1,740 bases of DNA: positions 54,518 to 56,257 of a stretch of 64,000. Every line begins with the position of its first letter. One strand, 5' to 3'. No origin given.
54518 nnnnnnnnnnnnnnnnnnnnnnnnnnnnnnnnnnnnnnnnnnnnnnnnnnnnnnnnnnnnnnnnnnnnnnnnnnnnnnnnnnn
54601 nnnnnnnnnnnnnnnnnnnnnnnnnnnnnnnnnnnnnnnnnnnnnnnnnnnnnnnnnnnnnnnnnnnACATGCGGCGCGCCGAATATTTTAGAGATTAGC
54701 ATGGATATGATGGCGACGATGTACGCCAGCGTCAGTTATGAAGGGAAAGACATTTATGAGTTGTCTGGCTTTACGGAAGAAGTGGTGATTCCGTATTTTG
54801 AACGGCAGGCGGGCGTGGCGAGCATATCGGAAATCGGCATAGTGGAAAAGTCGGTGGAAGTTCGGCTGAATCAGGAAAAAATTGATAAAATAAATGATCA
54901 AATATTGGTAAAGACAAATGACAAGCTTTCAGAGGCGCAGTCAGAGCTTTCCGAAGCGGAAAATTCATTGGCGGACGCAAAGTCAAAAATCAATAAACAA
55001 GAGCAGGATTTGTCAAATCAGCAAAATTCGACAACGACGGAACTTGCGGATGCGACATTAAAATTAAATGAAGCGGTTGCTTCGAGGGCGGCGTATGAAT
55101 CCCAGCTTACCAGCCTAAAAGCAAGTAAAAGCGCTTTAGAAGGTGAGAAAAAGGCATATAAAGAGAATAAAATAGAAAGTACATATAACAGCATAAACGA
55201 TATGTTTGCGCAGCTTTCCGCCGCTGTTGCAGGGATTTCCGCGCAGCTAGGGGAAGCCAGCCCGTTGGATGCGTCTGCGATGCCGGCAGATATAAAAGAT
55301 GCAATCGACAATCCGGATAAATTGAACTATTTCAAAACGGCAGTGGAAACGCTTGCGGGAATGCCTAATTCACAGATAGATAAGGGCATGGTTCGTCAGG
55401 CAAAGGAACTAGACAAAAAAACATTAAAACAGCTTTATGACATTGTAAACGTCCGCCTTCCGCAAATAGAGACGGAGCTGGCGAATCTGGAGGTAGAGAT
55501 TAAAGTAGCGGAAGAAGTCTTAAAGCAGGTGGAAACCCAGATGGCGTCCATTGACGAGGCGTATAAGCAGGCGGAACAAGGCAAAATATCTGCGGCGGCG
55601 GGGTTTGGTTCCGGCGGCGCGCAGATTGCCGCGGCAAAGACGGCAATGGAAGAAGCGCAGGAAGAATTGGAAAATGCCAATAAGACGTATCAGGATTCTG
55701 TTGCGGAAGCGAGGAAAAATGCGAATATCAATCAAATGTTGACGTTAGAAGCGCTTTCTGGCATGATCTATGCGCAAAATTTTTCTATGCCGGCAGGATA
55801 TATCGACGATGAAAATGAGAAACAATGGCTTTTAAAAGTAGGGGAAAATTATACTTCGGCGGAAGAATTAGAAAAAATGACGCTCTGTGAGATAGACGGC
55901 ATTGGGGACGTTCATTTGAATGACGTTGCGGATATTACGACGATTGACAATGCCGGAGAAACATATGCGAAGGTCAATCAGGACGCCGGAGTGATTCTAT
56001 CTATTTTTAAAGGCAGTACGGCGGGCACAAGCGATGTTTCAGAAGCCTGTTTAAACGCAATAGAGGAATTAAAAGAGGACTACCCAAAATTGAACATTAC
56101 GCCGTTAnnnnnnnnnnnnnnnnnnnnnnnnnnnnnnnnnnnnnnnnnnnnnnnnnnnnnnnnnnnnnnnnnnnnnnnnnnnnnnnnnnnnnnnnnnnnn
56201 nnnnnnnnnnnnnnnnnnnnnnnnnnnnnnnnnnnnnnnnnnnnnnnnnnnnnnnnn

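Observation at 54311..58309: RND permease with a ~280-aa coiled-coil insertion and no adjacent membrane-fusion-protein gene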

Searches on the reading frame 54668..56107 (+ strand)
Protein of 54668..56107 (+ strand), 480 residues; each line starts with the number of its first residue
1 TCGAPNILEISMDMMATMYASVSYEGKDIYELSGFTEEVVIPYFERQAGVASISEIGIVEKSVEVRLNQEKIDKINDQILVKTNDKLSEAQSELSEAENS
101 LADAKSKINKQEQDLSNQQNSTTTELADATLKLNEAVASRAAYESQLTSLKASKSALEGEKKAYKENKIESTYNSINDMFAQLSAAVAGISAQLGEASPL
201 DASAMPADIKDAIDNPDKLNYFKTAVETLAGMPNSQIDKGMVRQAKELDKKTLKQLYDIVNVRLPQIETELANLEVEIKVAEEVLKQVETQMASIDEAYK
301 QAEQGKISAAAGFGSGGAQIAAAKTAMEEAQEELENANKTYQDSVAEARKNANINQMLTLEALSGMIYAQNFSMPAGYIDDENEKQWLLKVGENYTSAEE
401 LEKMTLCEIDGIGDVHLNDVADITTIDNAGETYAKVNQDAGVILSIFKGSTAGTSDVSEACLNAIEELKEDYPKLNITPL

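Call 36: find_related_loci(query=A2, collection=genome_contigs, flank=8000)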
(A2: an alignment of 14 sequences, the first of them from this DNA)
Query A2 (480 aa) in genome_contigs; peptide patterns used: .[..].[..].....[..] (x = any residue, [..] = any of these).
600 stretches matched a pattern (row limit reached: there are more); 588 encode a relative of the query (tblastn E <= 1e-3); the best 80 are kept; 80 distinct loci.
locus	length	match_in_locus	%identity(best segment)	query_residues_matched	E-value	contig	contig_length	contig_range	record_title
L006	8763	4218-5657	79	1-480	0e+0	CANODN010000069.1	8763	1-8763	MAG TPA_asm: uncultured Roseburia sp. isolate SRR13921779_bin.135_metawrap_v1.3_MAG genome assembly, contig: NODE.14928_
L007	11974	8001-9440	79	1-480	0e+0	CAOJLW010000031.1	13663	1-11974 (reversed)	MAG TPA_asm: uncultured Lachnospiraceae bacterium isolate SRR17684640_bin.36_metawrap_v1.3_MAG genome assembly, contig:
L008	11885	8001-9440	74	1-480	0e+0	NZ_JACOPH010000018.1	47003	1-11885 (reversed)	Roseburia zhanii strain BX1005 DNA.677_ctg0018, whole genome shotgun sequence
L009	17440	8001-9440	80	1-480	0e+0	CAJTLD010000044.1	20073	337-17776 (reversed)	MAG TPA_asm: uncultured Lachnospiraceae bacterium isolate MGBC100967 genome assembly, contig: MGBC100967.44, whole genom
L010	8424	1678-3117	53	1-480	1e-163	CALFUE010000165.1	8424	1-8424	MAG TPA_asm: uncultured bacterium isolate ERR1278072_bin.18_CONCOCT_v1.1_MAG genome assembly, contig: ERZ842375.7200, wh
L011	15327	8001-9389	51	1-480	8e-145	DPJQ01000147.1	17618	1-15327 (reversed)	MAG TPA_asm: Lachnospiraceae bacterium isolate UBA11957 contig_21220, whole genome shotgun sequence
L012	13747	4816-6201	51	2-480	1e-141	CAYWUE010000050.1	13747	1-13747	MAG TPA_asm: uncultured Eubacterium sp. isolate SRP225648_co1_617 genome assembly, contig: NODE_11272_length_13747_cov_7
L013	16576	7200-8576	49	3-480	4e-140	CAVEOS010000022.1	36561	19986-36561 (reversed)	Lachnospiraceae bacterium isolate H07675-L1_cleanbin_000005 genome assembly, contig: Spades_H07675-L1_contig_877, whole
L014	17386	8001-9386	50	2-480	3e-138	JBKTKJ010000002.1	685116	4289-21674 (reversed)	MAG: Eubacterium sp. isolate 19-2_29 NODE_15_length_685116_cov_18.500862, whole genome shotgun sequence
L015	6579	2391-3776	48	2-480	3e-138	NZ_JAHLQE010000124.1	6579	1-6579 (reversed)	Eubacterium sp. MSJ-13 M-13_ctg1737, whole genome shotgun sequence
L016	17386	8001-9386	49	2-480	4e-138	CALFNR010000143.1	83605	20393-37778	MAG TPA_asm: uncultured Lachnoclostridium sp. isolate SRR1747057_bin.44_CONCOCT_v1.1_MAG genome assembly, contig: ERZ808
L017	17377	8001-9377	48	3-480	3e-134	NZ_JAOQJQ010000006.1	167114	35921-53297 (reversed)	Brotonthovivens ammoniilytica strain Sanger_109 .14207_7_10.6, whole genome shotgun sequence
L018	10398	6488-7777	50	1-447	7e-134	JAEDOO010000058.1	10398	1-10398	MAG: Lachnospiraceae bacterium isolate MAG320 NODE_6119_length_10398_cov_13.861259, whole genome shotgun sequence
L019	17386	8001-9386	44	2-480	3e-131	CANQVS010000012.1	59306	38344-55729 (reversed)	MAG: uncultured Clostridia bacterium isolate Lapin-014__bin38 genome assembly, contig: Lapin-014__NODE_342_length_59306_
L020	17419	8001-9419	48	2-480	4e-131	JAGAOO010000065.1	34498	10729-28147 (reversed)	MAG: Lachnospiraceae bacterium isolate RGIG8631 Water_deer_Cecum.Co__c940942, whole genome shotgun sequence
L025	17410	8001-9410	48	1-480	3e-127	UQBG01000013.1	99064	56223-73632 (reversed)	uncultured Clostridium sp. isolate UMGS101 genome assembly, contig: NODE_37_length_99064_cov_10.447151, whole genome sho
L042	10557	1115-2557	46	2-480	1e-111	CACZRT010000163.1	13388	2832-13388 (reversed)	MAG: uncultured Lachnospiraceae bacterium isolate RUG12884 genome assembly, contig: RUG12884_asm_163, whole genome shotg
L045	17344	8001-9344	43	2-477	1e-109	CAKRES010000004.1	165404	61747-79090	MAG: uncultured Lachnospiraceae bacterium isolate REFINED_METABAT215_TOP10_CONTIGS_1500_ASSEMBLY_K77_MERGED__Hadza_MoBio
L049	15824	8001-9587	42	1-480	2e-106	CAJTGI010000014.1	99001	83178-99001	Clostridiaceae bacterium isolate C70 genome assembly, contig: MGBC000210.14, whole genome shotgun sequence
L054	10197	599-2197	41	1-480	4e-104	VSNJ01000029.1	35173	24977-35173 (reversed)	MAG: Lachnospiraceae bacterium isolate SC1116_S22_bin.13 SC1116_S22_SC1116_S22_bin.13_contig_29, whole genome shotgun se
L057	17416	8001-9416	46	2-480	1e-118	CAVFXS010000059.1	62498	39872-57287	Bacteroidales bacterium H4 isolate H07667-L1_cleanbin_000006 genome assembly, contig: Spades_H07667-L1_contig_322, whole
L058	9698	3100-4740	38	5-480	2e-97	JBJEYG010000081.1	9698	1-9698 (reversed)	MAG: Gemmiger sp. isolate FUKU01_bin.012 NODE_1517_length_9698_cov_5.819143, whole genome shotgun sequence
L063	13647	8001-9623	36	2-480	1e-90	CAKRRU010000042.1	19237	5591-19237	MAG: uncultured Acetatifactor sp. isolate REFINED_METABAT215_TOP10_CONTIGS_1500_ASSEMBLY_K77_MERGED__Hadza_MoBio_hadza-E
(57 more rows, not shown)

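Call 40: search_protein_families(library=pfam, proteins=[L057:11626-12378:+, L042:5799-6413:+, L025:13026-16568:+, L020:4713-5984:+, L063:3397-4107:+, L049:6399-7457:+, L014:14761-17103:+, L054:4510-5592:+, L058:6848-7585:+, L045:6274-7452:+], max_evalue=0.001)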
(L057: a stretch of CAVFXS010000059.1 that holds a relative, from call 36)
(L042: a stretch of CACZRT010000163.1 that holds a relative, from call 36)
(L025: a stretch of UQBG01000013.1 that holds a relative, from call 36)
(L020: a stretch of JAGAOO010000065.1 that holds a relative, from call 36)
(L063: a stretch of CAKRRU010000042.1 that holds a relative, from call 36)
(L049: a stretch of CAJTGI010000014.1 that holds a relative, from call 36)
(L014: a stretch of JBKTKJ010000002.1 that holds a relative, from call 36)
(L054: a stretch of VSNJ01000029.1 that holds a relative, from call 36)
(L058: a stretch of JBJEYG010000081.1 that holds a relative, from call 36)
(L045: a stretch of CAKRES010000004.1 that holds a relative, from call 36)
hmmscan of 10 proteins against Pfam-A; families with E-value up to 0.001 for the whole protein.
L057:11626-12378:+ (251 aa): 4 families
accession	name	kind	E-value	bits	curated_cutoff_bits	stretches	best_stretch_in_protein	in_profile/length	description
PF00483.29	NTP_transferase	-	1.7e-25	90.5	21.2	1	10-213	1-212/245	Nucleotidyl transferase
PF12804.13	NTP_transf_3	-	6.3e-22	78.9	27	1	11-133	1-121/160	MobA-like NTP transferase domain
PF01128.25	IspD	-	7.4e-09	36.1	27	1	10-124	2-118/221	2-C-methyl-D-erythritol 4-phosphate cytidylyltransferase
PF02348.25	CTP_transf_3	-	3.3e-06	27.5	22.6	1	28-124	16-115/217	Cytidylyltransferase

L042:5799-6413:+ (205 aa): 1 family
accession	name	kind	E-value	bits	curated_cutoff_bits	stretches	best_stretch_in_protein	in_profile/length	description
PF01195.25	Pept_tRNA_hydro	-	4e-71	239.1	27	1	19-202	1-183/183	Peptidyl-tRNA hydrolase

L025:13026-16568:+ (1181 aa): 8 families
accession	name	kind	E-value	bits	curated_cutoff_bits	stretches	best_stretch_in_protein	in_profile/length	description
PF03461.20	TRCF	-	9e-31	106.5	25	1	1037-1130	1-94/95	TRCF domain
PF17757.6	UvrB_inter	-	1.7e-27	95.8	22.9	1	147-234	2-90/91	UvrB interaction domain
PF00270.35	DEAD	-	1.7e-25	90.1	26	1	638-799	1-164/167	DEAD/DEAH box helicase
PF00271.37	Helicase_C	-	2.1e-24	86.4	23.5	1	838-942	10-109/110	Helicase conserved C-terminal domain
PF02559.22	CarD_TRCF_RID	-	9.1e-22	77.3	23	1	513-569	1-57/57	CarD-like/TRCF RID domain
PF04851.21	ResIII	-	4e-11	43.5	22.5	1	639-794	6-162/164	Type III restriction enzyme, res subunit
PF22590.2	Cas3-like_C_2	-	1.2e-05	25.9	27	1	845-943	2-105/106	CRISPR-associated nuclease/helicase Cas3, C-terminal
PF19833.4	RecG_dom3_C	-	0.00083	19.8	26.8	0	977-1001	3-27/87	ATP-dependent DNA helicase RecG, domain 3, C-terminal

L020:4713-5984:+ (424 aa): 7 families
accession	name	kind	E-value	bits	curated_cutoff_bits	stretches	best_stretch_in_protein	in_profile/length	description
PF00483.29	NTP_transferase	-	3.3e-65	220.5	21.2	1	8-257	2-242/245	Nucleotidyl transferase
PF24894.1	Hexapep_GlmU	-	2.5e-14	53.7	23.3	1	289-360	14-86/104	GlmU-like, C-terminal hexapeptide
PF25084.1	LbH_EIF2B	-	9.1e-14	51.8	54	1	292-358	20-88/105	EIF2B subunit epsilon LbH domain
PF00132.30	Hexapep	-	2.6e-10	40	27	1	325-358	1-35/36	Bacterial transferase hexapeptide (six repeats)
PF25247.1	LbH_GLGC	-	5.6e-10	39.7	27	1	280-330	3-53/135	GLGC left-handed parallel beta-helix domain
PF07959.18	Fucose_pyrophosphorylase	-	3.2e-07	30.1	34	1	268-347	250-328/418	Fucose pyrophosphorylase domain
PF12804.13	NTP_transf_3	-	2.5e-06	28.2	27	1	8-155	1-124/160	MobA-like NTP transferase domain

L063:3397-4107:+ (237 aa): 2 families
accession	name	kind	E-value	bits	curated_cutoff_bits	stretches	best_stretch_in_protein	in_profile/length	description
PF00132.30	Hexapep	-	2.7e-15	55.8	27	2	118-151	1-34/36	Bacterial transferase hexapeptide (six repeats)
PF14602.12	Hexapep_2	-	0.00012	22.2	27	1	120-152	3-33/34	Hexapeptide repeat of succinyl-transferase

L049:6399-7457:+ (353 aa): 2 families
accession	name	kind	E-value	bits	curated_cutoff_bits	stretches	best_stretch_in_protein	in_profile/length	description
PF02016.21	Peptidase_S66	-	1.7e-28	99.6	25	1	25-147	1-121/121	LD-carboxypeptidase N-terminal domain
PF17676.7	Peptidase_S66C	-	3e-25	89.6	23.7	1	217-336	1-117/120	LD-carboxypeptidase C-terminal domain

L014:14761-17103:+ (781 aa): 2 families
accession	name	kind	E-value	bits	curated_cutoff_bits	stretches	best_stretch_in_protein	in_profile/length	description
PF00512.31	HisKA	-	7.2e-17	61.6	26.9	1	561-627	1-66/66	His Kinase A (phospho-acceptor) domain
PF02518.31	HATPase_c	-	1.1e-10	42.4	26.4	1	678-765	6-93/111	Histidine kinase-, DNA gyrase B-, and HSP90-like ATPase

L054:4510-5592:+ (361 aa): 1 family
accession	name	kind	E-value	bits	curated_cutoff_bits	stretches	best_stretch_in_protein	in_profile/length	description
PF07451.17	SpoVAD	-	5.9e-138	459.6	22.1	1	12-359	1-329/329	Stage V sporulation protein AD (SpoVAD)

L058:6848-7585:+ (246 aa): 2 families
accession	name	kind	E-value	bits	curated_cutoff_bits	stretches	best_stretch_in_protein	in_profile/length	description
PF00440.29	TetR_N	-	7.7e-10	38.8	24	1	68-99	14-45/47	Bacterial regulatory proteins, tetR family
PF21597.2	TetR_C_43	-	4.8e-05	23.9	27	1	131-227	7-96/105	Transcriptional regulator SbtR-like, C-terminal domain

L045:6274-7452:+ (393 aa): 1 family
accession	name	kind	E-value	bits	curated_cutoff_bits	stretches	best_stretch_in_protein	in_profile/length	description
PF01808.24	AICARFT_IMPCHas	-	7.2e-57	193.6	25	1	4-262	77-311/311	AICARFT/IMPCHase bienzyme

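Call 44: find_homologous_proteins(query=A2, max_evalue=0.00001)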
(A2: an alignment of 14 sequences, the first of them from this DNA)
Query A2 (14 sequences) (480 aa, profile of the alignment): 122 proteins with E <= 0.00001 among 8000 candidates; the best 120 are listed.
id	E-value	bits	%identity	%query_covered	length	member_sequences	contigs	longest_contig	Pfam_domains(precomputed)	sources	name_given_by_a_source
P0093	6.4e-155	535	99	100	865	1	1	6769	PF00873.26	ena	-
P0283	2.3e-150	520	75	100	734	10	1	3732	PF00873.26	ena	-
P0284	3.5e-138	480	40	99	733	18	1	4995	PF00873.26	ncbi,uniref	ncbi:efflux RND transporter permease subunit, partial [uncultured Allofournierella sp.]|uniref:efflu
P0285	9.3e-138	479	55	100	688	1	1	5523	PF00873.26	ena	-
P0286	4.8e-136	473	48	100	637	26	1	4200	PF00873.26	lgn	-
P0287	4.2e-135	470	47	100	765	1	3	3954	PF00873.26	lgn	-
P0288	3.9e-134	467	47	100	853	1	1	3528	PF03176.22,PF00873.26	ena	-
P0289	7.9e-133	462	45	100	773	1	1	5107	PF03176.22,PF00873.26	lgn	-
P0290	9.0e-131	456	50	100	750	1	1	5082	PF00873.26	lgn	-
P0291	1.2e-129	452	43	100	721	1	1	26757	PF00873.26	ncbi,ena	-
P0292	2.9e-129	451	48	100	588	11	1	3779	PF00873.26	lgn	-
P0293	9.4e-129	449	52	100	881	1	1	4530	PF00873.26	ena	-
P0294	9.5e-129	449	40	100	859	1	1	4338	PF00873.26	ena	-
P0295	6.4e-126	440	54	57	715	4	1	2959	PF00873.26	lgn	-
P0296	2.3e-125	438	51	100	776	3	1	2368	PF00873.26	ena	-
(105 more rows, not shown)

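Call 52: search_protein_families(library=pfam, alignment_id=A2, max_evalue=1)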
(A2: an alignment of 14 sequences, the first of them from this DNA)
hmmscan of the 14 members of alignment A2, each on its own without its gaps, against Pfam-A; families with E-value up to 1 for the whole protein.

A. member 1, seq(480 aa): 9 families
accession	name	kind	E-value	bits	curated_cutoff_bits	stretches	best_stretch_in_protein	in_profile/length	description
PF00873.25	ACR_tran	-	1.2e-13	50.2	28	2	355-474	195-312/1021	AcrB/AcrD/AcrF family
PF02601.20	Exonuc_VII_L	-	0.0067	16.4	35.9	1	69-200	146-272/315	Exonuclease VII, large subunit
PF23804.1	DUF7179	-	0.037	14.5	27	1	223-305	13-89/90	Family of unknown function (DUF7179)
PF00465.25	Fe-ADH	-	0.076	13.1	31.3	1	265-339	41-109/168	Iron-containing alcohol dehydrogenase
PF04513.17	Baculo_PEP_C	-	0.18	12.3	38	1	207-296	34-119/140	Baculovirus polyhedron envelope protein, PEP, C terminus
PF14362.11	DUF4407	-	0.2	11.3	31.3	1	65-188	111-230/297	Domain of unknown function (DUF4407)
PF03961.19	FapA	-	0.29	11.2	31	0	88-170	152-236/272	Flagellar Assembly Protein A beta solenoid domain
PF19220.6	Rod_CreS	-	0.92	8.9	100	1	85-161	27-106/359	Crescentin, rod domain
PF06818.20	Fez1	-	0.98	10.3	34.4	0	63-167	45-151/199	Fez1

B. families by the number of members that match (of 14 scanned): 142 families (the first 25 are shown)
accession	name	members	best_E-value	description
PF00873.25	ACR_tran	14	1.1e-20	AcrB/AcrD/AcrF family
PF10498.14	IFT57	6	7e-07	Intra-flagellar transport protein 57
PF14362.11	DUF4407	6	8.3e-05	Domain of unknown function (DUF4407)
PF02601.20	Exonuc_VII_L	5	4.7e-05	Exonuclease VII, large subunit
PF10186.14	ATG14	5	0.00027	Vacuolar sorting 38 and autophagy-related subunit 14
PF07889.17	DUF1664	5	0.00048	Protein of unknown function (DUF1664)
PF07926.17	TPR_MLP1_2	5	0.0019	TPR/MLP1/MLP2-like protein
PF24627.1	PUMA_CC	5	0.0036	PUMA coiled-coil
PF04513.17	Baculo_PEP_C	5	0.0045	Baculovirus polyhedron envelope protein, PEP, C terminus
PF00038.26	Filament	5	0.026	Intermediate filament protein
PF12795.12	MscS_porin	4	8.8e-05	Mechanosensitive ion channel porin domain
PF08614.16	ATG16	4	0.0023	Autophagy protein 16 (ATG16)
PF03961.19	FapA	4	0.0028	Flagellar Assembly Protein A beta solenoid domain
PF06818.20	Fez1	4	0.0053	Fez1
PF19220.6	Rod_CreS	4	0.006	Crescentin, rod domain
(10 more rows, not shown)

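Call 53: search_protein_families(library=ncbifam, alignment_id=A2, max_evalue=1)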
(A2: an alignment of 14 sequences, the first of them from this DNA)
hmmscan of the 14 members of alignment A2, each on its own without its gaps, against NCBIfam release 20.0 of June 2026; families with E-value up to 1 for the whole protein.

A. member 1, seq(480 aa): 15 families
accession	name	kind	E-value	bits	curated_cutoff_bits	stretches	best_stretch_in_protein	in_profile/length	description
NF033617.1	RND_permease_2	subfamily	4e-13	48.2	1250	2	355-474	193-311/1009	multidrug efflux RND transporter permease subunit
NF045487.1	ASRP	equivalog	1.1e-07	30.9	300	2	62-186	347-468/593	archaea-specific SMC-related protein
NF000282.2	RND_permease_1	subfamily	2.1e-05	22.7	1250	1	357-474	196-318/1029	multidrug efflux RND transporter permease subunit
NF007905.0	PRK10614.1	equivalog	3.5e-05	21.7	1774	1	350-473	191-312/1025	multidrug efflux RND transporter permease subunit MdtC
TIGR02168.1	SMC_prok_B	equivalog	0.00022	19.1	567.35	2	246-350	272-376/1181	chromosome segregation protein SMC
TIGR02169.1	SMC_prok_A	equivalog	0.00047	18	729.4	1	80-341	691-941/1165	chromosome segregation protein SMC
TIGR00914.1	2A0601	subfamily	0.00056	17.7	701.45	1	356-474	206-322/1051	CusA/CzcA family heavy metal efflux RND transporter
TIGR04211.1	SH3_and_anchor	equivalog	0.00063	19.4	65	2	260-358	64-168/198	TIGR04211 family SH3 domain-containing protein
TIGR04320.1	Surf_Exclu_PgrA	domain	0.0017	17.7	70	1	76-164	261-355/360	SEC10/PgrA surface exclusion domain-containing protein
TIGR03007.1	pepcterm_ChnLen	equivalog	0.0026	16.1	278.85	1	87-178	170-265/498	XrtA system polysaccharide chain length determinant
NF053524.1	thylo_ssl2009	equivalog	0.017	15.8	58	1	136-197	28-88/90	ssl2009 family thylakoid membrane protein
NF009120.0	PRK12472.1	subfamily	0.093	11.5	369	1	254-353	210-309/508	hypothetical protein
NF005283.0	PRK06800.1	equivalog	0.17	11.7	192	0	81-175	9-107/228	flagellar assembly protein H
NF041035.1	Rad50_Halo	equivalog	0.18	10.1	1000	1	210-354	199-339/883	DNA double-strand break repair ATPase Rad50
TIGR03185.1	DNA_S_dndD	equivalog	0.82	8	245.85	1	265-350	205-290/650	DNA sulfur modification protein DndD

B. families by the number of members that match (of 14 scanned): 92 families (the first 25 are shown)
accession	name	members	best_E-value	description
NF033617.1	RND_permease_2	14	6.8e-21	multidrug efflux RND transporter permease subunit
NF000282.2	RND_permease_1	14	6.1e-11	multidrug efflux RND transporter permease subunit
NF007905.0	PRK10614.1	12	4.2e-09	multidrug efflux RND transporter permease subunit MdtC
NF045487.1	ASRP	11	2.2e-10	archaea-specific SMC-related protein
NF007798.0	PRK10503.1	11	1.8e-08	MdtB/MuxB family multidrug efflux RND transporter permease subunit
TIGR02169.1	SMC_prok_A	10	5.5e-10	chromosome segregation protein SMC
TIGR04523.1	Mplasa_alph_rch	9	3e-11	helix-rich protein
TIGR02168.1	SMC_prok_B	9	1.8e-10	chromosome segregation protein SMC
TIGR00914.1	2A0601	9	7.3e-08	CusA/CzcA family heavy metal efflux RND transporter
TIGR04211.1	SH3_and_anchor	9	9.1e-05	TIGR04211 family SH3 domain-containing protein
TIGR04527.1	mycoplas_twoTM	8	5.8e-07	MG_279/MG_280 family protein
TIGR04320.1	Surf_Exclu_PgrA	8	1.9e-06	SEC10/PgrA surface exclusion domain-containing protein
TIGR00915.1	2A0602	7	2e-07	efflux RND transporter permease subunit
NF007133.0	PRK09579.1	7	6e-07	multidrug efflux RND transporter permease subunit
NF045780.1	TrlF_fam_ATP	7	9.8e-07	TrlF family AAA-like ATPase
TIGR01843.1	type_I_hlyD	4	0.00019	HlyD family type I secretion periplasmic adaptor subunit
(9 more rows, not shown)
